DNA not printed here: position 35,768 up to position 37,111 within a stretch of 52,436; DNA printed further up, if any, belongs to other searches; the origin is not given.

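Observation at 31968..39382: NicX-type ring-cleavage dioxygenase in a non-canonical seven-gene operon: candidate new N-heterocycle/hydroquinone pathway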

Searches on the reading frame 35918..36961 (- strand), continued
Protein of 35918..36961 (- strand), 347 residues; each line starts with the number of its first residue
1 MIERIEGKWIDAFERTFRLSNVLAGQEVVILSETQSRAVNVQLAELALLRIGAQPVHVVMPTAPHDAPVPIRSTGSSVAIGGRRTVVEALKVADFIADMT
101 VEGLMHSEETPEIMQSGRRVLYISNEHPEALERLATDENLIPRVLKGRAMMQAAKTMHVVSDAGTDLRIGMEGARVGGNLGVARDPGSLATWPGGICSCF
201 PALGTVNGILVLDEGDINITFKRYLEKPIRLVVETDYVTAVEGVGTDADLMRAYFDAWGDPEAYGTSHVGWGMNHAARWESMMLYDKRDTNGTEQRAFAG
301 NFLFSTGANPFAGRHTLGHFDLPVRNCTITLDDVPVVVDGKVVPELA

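Call 46: search_protein_families(library=ncbifam, proteins=[L001:7626-9002:-, L001:6217-7626:-, L001:19136-20059:-, L001:3611-4819:+, L001:4849-5988:+, L002:1515-2555:+], max_evalue=0.001)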
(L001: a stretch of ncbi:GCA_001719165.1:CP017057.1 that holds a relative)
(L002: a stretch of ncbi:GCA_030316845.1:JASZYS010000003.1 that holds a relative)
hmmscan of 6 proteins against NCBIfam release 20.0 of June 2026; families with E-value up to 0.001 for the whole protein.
L001:7626-9002:- (458 aa): 0 families

L001:6217-7626:- (469 aa): 9 families
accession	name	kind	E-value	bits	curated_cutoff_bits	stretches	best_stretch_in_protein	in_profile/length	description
TIGR00387.1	glcD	equivalog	6.1e-95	318.5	567.9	1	53-464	1-413/413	glycolate oxidase subunit GlcD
NF008408.0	PRK11230.1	equivalog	6.7e-66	222.7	897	1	51-468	57-474/499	glycolate oxidase subunit GlcD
NF049975.1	2HglutDHaseYdiJ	equivalog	7.8e-48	163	1350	2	48-190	50-196/1018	D-2-hydroxyglutarate dehydrogenase YdiJ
NF008439.0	PRK11282.1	equivalog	1.4e-31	109.7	284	1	59-292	8-222/358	glycolate oxidase subunit GlcE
NF053785.1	DcplphribOxDprE1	equivalog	3.5e-17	62.7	500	1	52-221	17-181/449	decaprenylphosphoryl-beta-D-ribose oxidase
TIGR01679.1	bact_FAD_ox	subfamily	4e-10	39.2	292.25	1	50-237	12-197/419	FAD-linked oxidoreductase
TIGR01678.1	FAD_lactone_ox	subfamily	6.5e-10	38.5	396.8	1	51-221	16-179/438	sugar 1,4-lactone oxidase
TIGR01677.1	pln_FAD_oxido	subfamily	5.4e-07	28.5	383.1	1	52-182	36-172/560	FAD-dependent oxidoreductase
NF041227.1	BagG_FevA2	exception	1.3e-06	27.4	850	1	49-222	45-209/455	bagremycin/ferroverdin biosynthesis FAD-dependent oxygenase BagG/FevA2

L001:19136-20059:- (307 aa): 1 family
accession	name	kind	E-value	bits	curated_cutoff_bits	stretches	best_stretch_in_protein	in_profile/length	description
TIGR03649.1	ergot_EASG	subfamily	1.1e-30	107.1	256.4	1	2-284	2-285/287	ergot alkaloid biosynthesis protein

L001:3611-4819:+ (402 aa): 18 families
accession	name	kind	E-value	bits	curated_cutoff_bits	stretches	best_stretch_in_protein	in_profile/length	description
TIGR03204.1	pimC_large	equivalog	8.9e-151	502.2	623.85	1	3-402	2-395/395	pimeloyl-CoA dehydrogenase large subunit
NF042972.1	AcrlCoAredClosAcrC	equivalog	1.1e-39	136.3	640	1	1-342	1-341/378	acryloyl-CoA reductase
NF043006.1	CyhCrbnylCoADH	equivalog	1.5e-30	106.5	650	1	57-279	52-277/380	cyclohexane-1-carbonyl-CoA dehydrogenase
NF045552.1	GlutCoADH_Des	equivalog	4.3e-29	101.9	470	1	1-343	1-345/387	glutaryl-CoA dehydrogenase Acd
NF045652.1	ProlPCPDhRedW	equivalog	3.5e-28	98.5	650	1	14-246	5-241/376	L-prolyl-[peptidyl-carrier protein] dehydrogenase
NF058590.1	AcCoDHFadEBacil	equivalog_domain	2.4e-27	95.7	600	1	4-400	20-411/586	acyl-CoA dehydrogenase FadE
NF008997.0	PRK12341.1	equivalog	4.3e-26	91.9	537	1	1-239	1-236/382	acyl-CoA dehydrogenase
TIGR03207.1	cyc_hxne_CoA_dh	equivalog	3.1e-22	78.8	575.35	1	8-317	4-312/372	cyclohexanecarboxyl-CoA dehydrogenase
NF053553.1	prodigi_MBC_PigA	equivalog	3.3e-22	79.2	500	1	1-236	1-236/381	prodigiosin MBC biosynthesis dehydrogenase PigA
NF042439.1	SulpropCoADesulf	equivalog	2.1e-17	62.9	600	1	51-342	35-335/379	3-sulfinopropanoyl-CoA desulfinase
NF052270.1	Staph_DH_FadE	equivalog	1.6e-13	50.2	600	1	99-252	116-266/400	acyl-CoA dehydrogenase FadE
NF002885.1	PRK03354.1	equivalog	6.1e-13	48.5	540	1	2-290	2-286/378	crotonobetainyl-CoA dehydrogenase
TIGR03203.1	pimD_small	equivalog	6.1e-10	38.7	652.7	1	62-236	59-231/378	pimeloyl-CoA dehydrogenase small subunit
NF007000.1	PRK09463.1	subfamily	1.1e-08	33.9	600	1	29-235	66-287/726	acyl-CoA dehydrogenase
NF037942.1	ac_ACP_DH_MbtN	equivalog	2.5e-08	33.1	700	1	101-253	89-241/376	mycobactin biosynthesis acyl-ACP dehydrogenase MbtN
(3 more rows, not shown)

L001:4849-5988:+ (379 aa): 22 families
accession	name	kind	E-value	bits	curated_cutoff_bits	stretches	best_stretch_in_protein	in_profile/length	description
TIGR03203.1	pimD_small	equivalog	1e-131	439.6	652.7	1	3-372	2-372/378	pimeloyl-CoA dehydrogenase small subunit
NF042972.1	AcrlCoAredClosAcrC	equivalog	1.4e-52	178.6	640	1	1-355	1-355/378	acryloyl-CoA reductase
NF053553.1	prodigi_MBC_PigA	equivalog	3.4e-50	171.2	500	1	1-349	1-352/381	prodigiosin MBC biosynthesis dehydrogenase PigA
NF045652.1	ProlPCPDhRedW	equivalog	5.2e-48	163.8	650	1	14-345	9-343/376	L-prolyl-[peptidyl-carrier protein] dehydrogenase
NF043006.1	CyhCrbnylCoADH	equivalog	6.4e-42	143.9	650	1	6-354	5-353/380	cyclohexane-1-carbonyl-CoA dehydrogenase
NF008997.0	PRK12341.1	equivalog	8.2e-40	137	537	1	1-353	1-353/382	acyl-CoA dehydrogenase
NF045552.1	GlutCoADH_Des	equivalog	4.1e-39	134.9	470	1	1-355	1-358/387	glutaryl-CoA dehydrogenase Acd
NF050027.1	acylCoADhIpdE2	equivalog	1e-35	123.8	450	2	233-371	173-305/311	acyl-CoA dehydrogenase IpdE2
NF042439.1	SulpropCoADesulf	equivalog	1.8e-33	115.8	600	1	31-352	17-346/379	3-sulfinopropanoyl-CoA desulfinase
NF058590.1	AcCoDHFadEBacil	equivalog_domain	5.6e-33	114.3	600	1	4-353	20-387/586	acyl-CoA dehydrogenase FadE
NF002885.1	PRK03354.1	equivalog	1.6e-32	113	540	1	1-356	1-353/378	crotonobetainyl-CoA dehydrogenase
TIGR03207.1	cyc_hxne_CoA_dh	equivalog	7.4e-31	107.2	575.35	1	42-309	36-305/372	cyclohexanecarboxyl-CoA dehydrogenase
NF052270.1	Staph_DH_FadE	equivalog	1.4e-22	80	600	1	101-353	120-370/400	acyl-CoA dehydrogenase FadE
TIGR03204.1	pimC_large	equivalog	6e-20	71.5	623.85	1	3-228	2-231/395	pimeloyl-CoA dehydrogenase large subunit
NF007000.1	PRK09463.1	subfamily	1e-15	57.2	600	1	7-343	46-399/726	acyl-CoA dehydrogenase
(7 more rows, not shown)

L002:1515-2555:+ (346 aa): 3 families
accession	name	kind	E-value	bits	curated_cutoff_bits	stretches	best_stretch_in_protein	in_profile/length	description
TIGR00674.1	dapA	equivalog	4.9e-06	25.6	206.15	1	45-194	25-172/286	4-hydroxy-tetrahydrodipicolinate synthase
NF003164.0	PRK04147.1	equivalog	0.00011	21.6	281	1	61-180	50-164/294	N-acetylneuraminate lyase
TIGR02313.1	HpaI-NOT-DapA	exception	0.00025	19.9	396.7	1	41-131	23-116/294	2,4-dihydroxyhept-2-ene-1,7-dioic acid aldolase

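Call 47: search_solved_structures(query=L001:7626-9002:-, max_evalue=0.01)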
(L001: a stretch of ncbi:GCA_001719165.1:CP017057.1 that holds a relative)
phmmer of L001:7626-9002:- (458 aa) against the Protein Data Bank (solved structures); distinct sequences matched with E-value up to 0.01: 0.

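Call 55: find_encoding_contigs(protein=P0095, flank=10000, max_places=1)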
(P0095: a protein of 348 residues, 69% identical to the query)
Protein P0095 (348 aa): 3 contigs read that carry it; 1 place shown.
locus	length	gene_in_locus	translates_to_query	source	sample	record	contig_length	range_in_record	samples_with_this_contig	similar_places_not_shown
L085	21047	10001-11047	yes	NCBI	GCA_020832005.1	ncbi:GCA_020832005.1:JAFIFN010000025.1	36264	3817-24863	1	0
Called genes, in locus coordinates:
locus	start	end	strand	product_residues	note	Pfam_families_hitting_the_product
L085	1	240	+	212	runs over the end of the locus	PF02627:CMD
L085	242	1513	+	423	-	PF07690:MFS_1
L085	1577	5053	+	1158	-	PF01558:POR, PF20169:DUF6537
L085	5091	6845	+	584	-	PF02771:Acyl-CoA_dh_N, PF02770:Acyl-CoA_dh_M, PF00441:Acyl-CoA_dh_1, PF22924:ACOX_C_alpha1, PF08028:Acyl-CoA_dh_2, PF12806:Acyl-CoA_dh_C (weak)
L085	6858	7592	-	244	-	-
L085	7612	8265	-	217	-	-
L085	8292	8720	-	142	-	-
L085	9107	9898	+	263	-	-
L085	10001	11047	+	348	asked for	PF26233:NicX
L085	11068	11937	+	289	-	PF00561:Abhydrolase_1, PF12146:Hydrolase_4, PF12697:Abhydrolase_6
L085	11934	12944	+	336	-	PF16884:ADH_N_2, PF00107:ADH_zinc_N, PF13602:ADH_zinc_N_2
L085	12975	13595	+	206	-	-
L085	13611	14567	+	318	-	PF08240:ADH_N, PF00107:ADH_zinc_N, PF13602:ADH_zinc_N_2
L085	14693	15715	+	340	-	PF00701:DHDPS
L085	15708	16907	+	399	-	PF02771:Acyl-CoA_dh_N, PF02770:Acyl-CoA_dh_M, PF00441:Acyl-CoA_dh_1, PF08028:Acyl-CoA_dh_2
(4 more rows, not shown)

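Call 56: find_encoding_contigs(protein=P0106, flank=10000, max_places=1)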
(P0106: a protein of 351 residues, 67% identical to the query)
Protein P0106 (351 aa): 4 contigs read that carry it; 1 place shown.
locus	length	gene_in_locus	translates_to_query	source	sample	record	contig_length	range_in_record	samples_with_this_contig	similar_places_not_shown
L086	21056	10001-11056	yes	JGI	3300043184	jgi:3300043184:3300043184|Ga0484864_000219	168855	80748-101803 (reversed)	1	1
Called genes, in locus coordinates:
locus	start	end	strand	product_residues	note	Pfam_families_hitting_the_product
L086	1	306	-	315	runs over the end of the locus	PF05368:NmrA, PF13460:NAD_binding_10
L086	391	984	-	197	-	PF00072:Response_reg, PF03861:ANTAR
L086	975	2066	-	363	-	PF07536:HWE_HK, PF07568:HisKA_2, PF02518:HATPase_c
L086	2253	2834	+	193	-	PF01292:Ni_hydr_CYTB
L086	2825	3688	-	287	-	PF01370:Epimerase (faint), PF05368:NmrA, PF13460:NAD_binding_10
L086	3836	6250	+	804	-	PF07715:Plug, PF00593:TonB_dep_Rec_b-barrel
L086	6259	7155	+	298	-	PF01073:3Beta_HSD, PF01370:Epimerase, PF05368:NmrA, PF13460:NAD_binding_10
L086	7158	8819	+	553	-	PF00501:AMP-binding, PF13193:AMP-binding_C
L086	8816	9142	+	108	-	-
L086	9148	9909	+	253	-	-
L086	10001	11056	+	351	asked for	PF26233:NicX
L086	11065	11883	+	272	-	PF00561:Abhydrolase_1, PF12146:Hydrolase_4, PF12697:Abhydrolase_6, PF03096:Ndr (faint), PF06821:Ser_hydrolase (weak), PF08386:Abhydrolase_4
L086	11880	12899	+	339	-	PF16884:ADH_N_2, PF00107:ADH_zinc_N, PF13602:ADH_zinc_N_2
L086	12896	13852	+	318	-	PF08240:ADH_N, PF00107:ADH_zinc_N, PF13602:ADH_zinc_N_2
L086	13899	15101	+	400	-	PF00108:Thiolase_N, PF02803:Thiolase_C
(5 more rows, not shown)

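Call 57: find_encoding_contigs(protein=P0100, flank=10000, max_places=1)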
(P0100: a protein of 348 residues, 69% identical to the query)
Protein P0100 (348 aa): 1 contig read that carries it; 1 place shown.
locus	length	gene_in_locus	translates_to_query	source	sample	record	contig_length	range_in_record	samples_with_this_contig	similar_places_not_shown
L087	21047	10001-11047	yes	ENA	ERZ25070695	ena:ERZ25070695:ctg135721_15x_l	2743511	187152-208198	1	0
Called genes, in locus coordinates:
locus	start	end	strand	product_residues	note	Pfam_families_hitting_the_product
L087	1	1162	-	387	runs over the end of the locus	PF02771:Acyl-CoA_dh_N, PF02770:Acyl-CoA_dh_M, PF00441:Acyl-CoA_dh_1, PF08028:Acyl-CoA_dh_2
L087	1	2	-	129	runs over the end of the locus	PF13279:4HBT_2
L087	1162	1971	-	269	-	PF00378:ECH_1, PF16113:ECH_2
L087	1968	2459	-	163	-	PF01047:MarR, PF12802:MarR_2, PF09339:HTH_IclR (weak)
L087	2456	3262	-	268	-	PF00106:adh_short, PF08659:KR, PF23441:SDR (weak), PF13561:adh_short_C2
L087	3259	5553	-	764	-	PF01494:FAD_binding_3, PF00724:Oxidored_FMN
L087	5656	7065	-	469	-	PF01565:FAD_binding_4, PF02913:FAD-oxidase_C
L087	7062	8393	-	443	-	-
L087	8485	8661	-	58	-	-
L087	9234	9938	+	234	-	PF01557:FAA_hydrolase (weak)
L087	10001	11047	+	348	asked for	PF26233:NicX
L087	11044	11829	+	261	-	PF12146:Hydrolase_4, PF00561:Abhydrolase_1, PF12697:Abhydrolase_6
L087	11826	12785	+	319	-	PF16884:ADH_N_2, PF00107:ADH_zinc_N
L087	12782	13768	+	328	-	PF08240:ADH_N, PF00107:ADH_zinc_N, PF13602:ADH_zinc_N_2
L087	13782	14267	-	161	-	PF00578:AhpC-TSA, PF08534:Redoxin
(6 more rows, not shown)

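Call 69: search_solved_structures(query=L042:11826-13097:+, max_evalue=1e-15)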
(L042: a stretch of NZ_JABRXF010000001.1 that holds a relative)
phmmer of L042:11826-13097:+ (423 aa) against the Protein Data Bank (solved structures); distinct sequences matched with E-value up to 1e-15: 41.
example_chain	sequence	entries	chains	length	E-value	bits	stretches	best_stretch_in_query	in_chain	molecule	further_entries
5gj7_A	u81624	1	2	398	2.8e-34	122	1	37-397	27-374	Acyl-CoA dehydrogenase type 2 domain protein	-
5z8t_A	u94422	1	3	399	2.8e-34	122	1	36-397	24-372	Acyl-CoA dehydrogenase type 2 domain protein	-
1jqi_A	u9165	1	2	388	1.8e-29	106.2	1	23-397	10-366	short chain acyl-CoA dehydrogenase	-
5ol2_C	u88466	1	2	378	9.3e-28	100.5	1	38-396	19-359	Acyl-CoA dehydrogenase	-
9w60_A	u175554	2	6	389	9.7e-28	100.5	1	21-397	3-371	Butyryl CoA dehydrogenase apo protein | Butyryl CoA Dehydrogenase with FAD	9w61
1ws9_A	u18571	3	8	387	2.4e-27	99.2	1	27-397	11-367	acyl-CoA dehydrogenase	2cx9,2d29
2vig_A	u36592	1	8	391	6.7e-27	97.7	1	25-397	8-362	SHORT-CHAIN SPECIFIC ACYL-COA DEHYDROGENASE,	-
7y0a_A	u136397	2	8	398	1.1e-26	97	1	24-397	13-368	Short-chain specific acyl-CoA dehydrogenase, mitochondrial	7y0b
4o5m_A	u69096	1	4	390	1.1e-26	97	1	21-413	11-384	Isovaleryl-CoA dehydrogenase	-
8sgs_A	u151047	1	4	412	1.1e-26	97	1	23-397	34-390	Short-chain specific acyl-CoA dehydrogenase, mitochondrial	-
7w0j_A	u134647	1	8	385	4e-25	91.9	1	19-395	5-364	Acyl-CoA dehydrogenase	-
8i4p_A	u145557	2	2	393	4.2e-25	91.8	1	19-395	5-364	Acyl-CoA dehydrogenase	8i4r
4kto_A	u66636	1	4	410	2.9e-24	89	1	21-413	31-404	isovaleryl-CoA dehydrogenase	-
1ukw_A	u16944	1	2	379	8.7e-23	84.2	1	21-397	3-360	acyl-CoA dehydrogenase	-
3m9v_A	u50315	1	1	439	1.8e-21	79.8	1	41-416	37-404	FAD-dependent oxidoreductase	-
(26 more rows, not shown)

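Call 85: predict_structure(alignment_id=A1)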
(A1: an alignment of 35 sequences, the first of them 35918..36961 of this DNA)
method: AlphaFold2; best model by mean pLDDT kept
length: 347 residues; sequences in the alignment: 35
mean_pLDDT: 91.7   pTM: 0.88
mean pLDDT of the five models: 91.7, 91.3, 91.2, 90.9, 90.5
residues with pLDDT >= 90: 270; 70-90: 59; 50-70: 9; < 50: 9
segments of 3 or more residues with pLDDT < 50: 67-71, 73-75
pLDDT, mean of each block of 10 residues (from residue 1): 82 97 98 92 98 97 60 58 93 96 86 94 91 91 96 98 98 94 94 95 98 95 95 98 96 89 95 94 78 92 95 88 97 98 95
secondary structure, 60 per line:
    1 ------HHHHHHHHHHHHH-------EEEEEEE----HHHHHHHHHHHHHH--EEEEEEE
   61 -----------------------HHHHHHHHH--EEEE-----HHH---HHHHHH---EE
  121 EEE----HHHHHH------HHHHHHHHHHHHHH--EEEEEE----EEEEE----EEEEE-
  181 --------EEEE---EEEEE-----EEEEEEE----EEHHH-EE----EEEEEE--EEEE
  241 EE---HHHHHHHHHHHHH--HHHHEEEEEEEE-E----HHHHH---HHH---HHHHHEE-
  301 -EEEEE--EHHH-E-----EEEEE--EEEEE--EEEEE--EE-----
elements in order: H7-19 E27-33 H38-51 E54-60 H84-92 E95-98 H110-115 E119-123 H128-133 H140-153 E156-161 E166-170 E175-179 E189-192 E196-200 E206-212 E229-234 E237-242 H246-258 H261-264 E265-272 H279-283 H293-297 E302-306 E320-324 E327-331 E334-338
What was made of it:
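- On NicX family (Pfam PF26233): AlphaFold2 model with pLDDT 91.7 and pTM 0.88 (call 85).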

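Call 87: fold_search(model_id=the predicted structure, library=pdb)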
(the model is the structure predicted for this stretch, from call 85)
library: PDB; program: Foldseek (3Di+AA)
matches with E <= 10: 1775; with E <= 0.001: 9
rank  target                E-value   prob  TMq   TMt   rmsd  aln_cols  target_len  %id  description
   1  7cn3_C                2.0e-40  1.00  0.91  0.90   2.3       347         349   35  2,5-dihydroxypridine Dioxygenase in complex with 2,5-dihydroxypridine and product N-formylmaleamic acid (released 2020-12-16)
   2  7cn3_A                5.0e-39  1.00  0.90  0.90   2.1       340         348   36  2,5-dihydroxypridine Dioxygenase in complex with 2,5-dihydroxypridine and product N-formylmaleamic acid (released 2020-12-16)
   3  7cup_E                1.0e-38  1.00  0.91  0.91   2.1       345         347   36  Structure of 2,5-dihydroxypridine Dioxygenase from Pseudomonas putida KT2440 (released 2020-12-16)
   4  2ayi_A                4.8e-13  1.00  0.66  0.59   5.9       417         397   14  Wild-type AmpT from Thermus thermophilus (released 2005-11-08)
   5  4icr_A                6.6e-12  1.00  0.59  0.51   9.4       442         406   11  Structural basis for substrate recognition and reaction mechanism of bacterial aminopeptidase peps (released 2013-10-23)
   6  4ics_A                1.6e-11  1.00  0.53  0.46   8.1       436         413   11  Crystal structure of PepS from Streptococcus pneumoniae in complex with a substrate (released 2013-10-23)
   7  4icq_A                2.0e-11  1.00  0.54  0.47   8.0       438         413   10  Structural basis for substrate recognition and reaction mechanism of bacterial aminopeptidase peps (released 2013-10-23)
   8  1zjc                  6.3e-11  1.00  0.54  0.47   8.1       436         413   13  Aminopeptidase S from S. aureus (released 2005-06-07)
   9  6lk2_C                8.6e-04  0.99  0.23  0.23   9.3       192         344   10  Crystal structure of Providencia alcalifaciens 3-dehydroquinate synthase (DHQS) in complex with Mg2+, NAD and chloroge (released 2020-07-29)
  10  9oq3_A                1.2e-03  1.00  0.24  0.17   7.0       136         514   14  Structure of the sweet receptor bound to advantame in the loose state, extracellular domain (released 2025-09-03)
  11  6lla_A                1.6e-03  0.99  0.24  0.23   9.9       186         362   11  Crystal structure of Providencia alcalifaciens 3-dehydroquinate synthase (DHQS) in complex with Mg2+ and NAD (released 2020-07-29)
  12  6lk2_D                1.8e-03  0.99  0.25  0.26   9.3       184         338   12  Crystal structure of Providencia alcalifaciens 3-dehydroquinate synthase (DHQS) in complex with Mg2+, NAD and chloroge (released 2020-07-29)
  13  6lla_B                1.9e-03  1.00  0.24  0.23   5.2       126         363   12  Crystal structure of Providencia alcalifaciens 3-dehydroquinate synthase (DHQS) in complex with Mg2+ and NAD (released 2020-07-29)
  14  7rw3                  1.9e-03  1.00  0.22  0.20   5.6       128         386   15  E. coli cysteine desulfurase SufS N99D (released 2023-01-25)
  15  8pyx_A                3.1e-03  1.00  0.22  0.15   5.5       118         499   16  Amide bond synthetase from Streptomyces hindustanus K492H mutant in complex with Adenosine (released 2024-02-07)
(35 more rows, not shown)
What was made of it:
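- AlphaFold model with pLDDT 91.7; TM 0.90-0.91 to 7CN3/7CUP against 0.53-0.66 to M29 peptidases (calls 85, 87).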
